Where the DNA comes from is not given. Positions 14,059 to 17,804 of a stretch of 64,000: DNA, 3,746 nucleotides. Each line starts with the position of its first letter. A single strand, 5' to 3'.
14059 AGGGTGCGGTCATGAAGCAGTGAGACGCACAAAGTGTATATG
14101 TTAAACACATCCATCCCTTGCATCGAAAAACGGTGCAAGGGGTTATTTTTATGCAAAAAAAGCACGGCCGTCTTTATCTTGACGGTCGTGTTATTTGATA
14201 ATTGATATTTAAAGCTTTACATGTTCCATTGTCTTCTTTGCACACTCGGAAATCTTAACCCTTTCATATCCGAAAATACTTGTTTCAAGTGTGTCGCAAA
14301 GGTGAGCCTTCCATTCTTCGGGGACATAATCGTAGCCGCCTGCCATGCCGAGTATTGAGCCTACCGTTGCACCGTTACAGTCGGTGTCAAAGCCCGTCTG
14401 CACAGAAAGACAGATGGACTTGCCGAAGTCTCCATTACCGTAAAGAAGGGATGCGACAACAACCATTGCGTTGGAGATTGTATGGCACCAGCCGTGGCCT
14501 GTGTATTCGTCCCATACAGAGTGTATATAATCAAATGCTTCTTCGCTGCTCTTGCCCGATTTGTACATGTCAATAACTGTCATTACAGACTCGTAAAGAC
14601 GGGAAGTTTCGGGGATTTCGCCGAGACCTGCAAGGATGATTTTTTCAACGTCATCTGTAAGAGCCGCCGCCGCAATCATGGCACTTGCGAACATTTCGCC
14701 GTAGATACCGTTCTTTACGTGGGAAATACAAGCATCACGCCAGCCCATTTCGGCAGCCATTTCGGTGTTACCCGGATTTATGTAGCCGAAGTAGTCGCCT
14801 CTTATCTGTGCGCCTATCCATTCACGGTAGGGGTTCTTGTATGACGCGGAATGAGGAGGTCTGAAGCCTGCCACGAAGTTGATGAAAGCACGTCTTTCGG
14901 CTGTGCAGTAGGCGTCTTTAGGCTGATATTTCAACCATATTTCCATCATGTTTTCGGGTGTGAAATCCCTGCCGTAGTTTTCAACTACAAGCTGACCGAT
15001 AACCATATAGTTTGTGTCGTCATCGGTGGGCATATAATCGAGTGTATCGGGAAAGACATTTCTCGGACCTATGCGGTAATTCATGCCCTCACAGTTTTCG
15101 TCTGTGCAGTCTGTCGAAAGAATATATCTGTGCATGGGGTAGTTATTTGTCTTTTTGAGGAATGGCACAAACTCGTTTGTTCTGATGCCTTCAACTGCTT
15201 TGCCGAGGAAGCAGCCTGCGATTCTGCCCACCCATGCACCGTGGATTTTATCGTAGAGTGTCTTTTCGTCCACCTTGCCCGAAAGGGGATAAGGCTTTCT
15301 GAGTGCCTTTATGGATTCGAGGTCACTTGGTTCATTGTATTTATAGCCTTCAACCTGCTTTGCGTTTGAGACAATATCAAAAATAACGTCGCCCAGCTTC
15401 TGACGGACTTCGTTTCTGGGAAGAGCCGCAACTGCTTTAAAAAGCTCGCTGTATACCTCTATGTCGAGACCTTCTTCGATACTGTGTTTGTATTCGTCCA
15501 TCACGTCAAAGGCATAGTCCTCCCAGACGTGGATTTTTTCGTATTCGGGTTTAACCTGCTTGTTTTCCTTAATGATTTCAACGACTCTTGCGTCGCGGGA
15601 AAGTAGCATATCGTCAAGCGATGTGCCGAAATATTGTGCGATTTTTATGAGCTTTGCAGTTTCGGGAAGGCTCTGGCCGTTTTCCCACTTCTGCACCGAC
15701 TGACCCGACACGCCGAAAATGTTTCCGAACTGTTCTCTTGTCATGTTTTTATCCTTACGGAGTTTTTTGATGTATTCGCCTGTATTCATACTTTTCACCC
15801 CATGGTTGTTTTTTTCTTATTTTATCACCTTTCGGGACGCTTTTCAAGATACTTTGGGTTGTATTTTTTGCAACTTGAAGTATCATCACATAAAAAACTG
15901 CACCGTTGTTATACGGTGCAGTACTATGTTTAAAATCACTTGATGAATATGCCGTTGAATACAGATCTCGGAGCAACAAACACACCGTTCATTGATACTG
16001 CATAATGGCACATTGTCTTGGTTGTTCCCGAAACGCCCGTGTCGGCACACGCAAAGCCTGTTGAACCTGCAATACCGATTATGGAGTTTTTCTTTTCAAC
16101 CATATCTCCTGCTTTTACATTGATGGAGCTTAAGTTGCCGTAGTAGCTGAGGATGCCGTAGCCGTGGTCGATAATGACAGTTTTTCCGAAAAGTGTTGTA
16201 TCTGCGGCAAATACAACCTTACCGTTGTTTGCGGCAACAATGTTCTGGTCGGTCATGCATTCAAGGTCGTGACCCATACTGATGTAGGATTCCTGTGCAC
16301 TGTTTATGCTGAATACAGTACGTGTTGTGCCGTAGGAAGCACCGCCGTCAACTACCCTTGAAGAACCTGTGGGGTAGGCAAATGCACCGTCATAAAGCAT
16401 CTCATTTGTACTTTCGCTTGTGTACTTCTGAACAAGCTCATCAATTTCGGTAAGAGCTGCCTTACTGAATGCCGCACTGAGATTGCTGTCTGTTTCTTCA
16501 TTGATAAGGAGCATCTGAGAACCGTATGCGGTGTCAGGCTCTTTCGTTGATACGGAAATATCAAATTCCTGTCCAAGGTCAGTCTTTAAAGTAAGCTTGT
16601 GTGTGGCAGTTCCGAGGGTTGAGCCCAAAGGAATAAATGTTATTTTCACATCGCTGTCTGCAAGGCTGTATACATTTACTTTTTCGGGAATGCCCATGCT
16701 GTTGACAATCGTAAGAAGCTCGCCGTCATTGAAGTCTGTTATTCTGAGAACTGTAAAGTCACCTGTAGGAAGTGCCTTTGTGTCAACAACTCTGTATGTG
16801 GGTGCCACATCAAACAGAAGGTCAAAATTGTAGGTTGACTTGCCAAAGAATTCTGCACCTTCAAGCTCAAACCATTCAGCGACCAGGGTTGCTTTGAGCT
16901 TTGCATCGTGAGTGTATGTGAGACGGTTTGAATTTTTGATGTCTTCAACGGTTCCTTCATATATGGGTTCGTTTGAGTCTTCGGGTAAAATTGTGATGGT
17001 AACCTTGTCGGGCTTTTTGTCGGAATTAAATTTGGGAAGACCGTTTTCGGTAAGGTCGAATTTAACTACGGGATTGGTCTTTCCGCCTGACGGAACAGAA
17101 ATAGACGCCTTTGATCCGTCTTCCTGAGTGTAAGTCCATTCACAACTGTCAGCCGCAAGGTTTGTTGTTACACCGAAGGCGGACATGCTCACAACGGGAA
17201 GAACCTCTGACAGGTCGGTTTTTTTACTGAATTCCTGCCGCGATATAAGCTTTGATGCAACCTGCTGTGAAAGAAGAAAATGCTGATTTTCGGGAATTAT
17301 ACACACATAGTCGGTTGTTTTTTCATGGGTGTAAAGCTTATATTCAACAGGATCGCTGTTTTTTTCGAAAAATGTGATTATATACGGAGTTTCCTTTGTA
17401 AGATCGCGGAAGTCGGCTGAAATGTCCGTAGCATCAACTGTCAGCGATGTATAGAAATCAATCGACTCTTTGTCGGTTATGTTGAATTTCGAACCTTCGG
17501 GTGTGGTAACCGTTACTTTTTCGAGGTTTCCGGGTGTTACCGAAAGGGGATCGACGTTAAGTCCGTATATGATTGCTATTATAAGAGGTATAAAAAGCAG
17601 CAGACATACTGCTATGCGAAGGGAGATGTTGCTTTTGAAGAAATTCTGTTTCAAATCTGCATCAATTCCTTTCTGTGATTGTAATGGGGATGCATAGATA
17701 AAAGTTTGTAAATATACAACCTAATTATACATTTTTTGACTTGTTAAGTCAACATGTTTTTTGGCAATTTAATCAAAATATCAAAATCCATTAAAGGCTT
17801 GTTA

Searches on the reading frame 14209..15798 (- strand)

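Call 53: search_protein_families(library=pfam, proteins=[window:14209-15798:-], max_evalue=0.001)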
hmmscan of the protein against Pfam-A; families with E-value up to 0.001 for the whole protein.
window:14209-15798:- (529 aa): 5 families
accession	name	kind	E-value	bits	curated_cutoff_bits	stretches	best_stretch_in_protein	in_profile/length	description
PF03747.19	ADP_ribosyl_GH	-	1.2e-44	153.6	26.2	1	187-495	1-287/287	ADP-ribosylglycohydrolase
PF01381.28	HTH_3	-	3.7e-13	49.7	23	1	10-63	1-54/55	Helix-turn-helix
PF12844.13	HTH_19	-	1.9e-09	37.7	30.2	1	7-66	1-59/64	Helix-turn-helix domain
PF13560.12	HTH_31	-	1e-06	29.3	27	1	7-63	3-60/64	Helix-turn-helix domain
PF13443.12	HTH_26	-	0.00032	21.3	22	1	10-65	2-58/63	Cro/C1-type HTH DNA-binding domain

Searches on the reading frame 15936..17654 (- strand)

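Call 53: search_protein_families(library=pfam, proteins=[window:15936-17654:-], max_evalue=0.001)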
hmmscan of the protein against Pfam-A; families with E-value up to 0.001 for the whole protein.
window:15936-17654:- (572 aa): 1 family
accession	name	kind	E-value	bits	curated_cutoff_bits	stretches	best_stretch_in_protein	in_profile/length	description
PF01551.29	Peptidase_M23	-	1.1e-17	64.4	28.7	1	460-560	4-94/96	Peptidase family M23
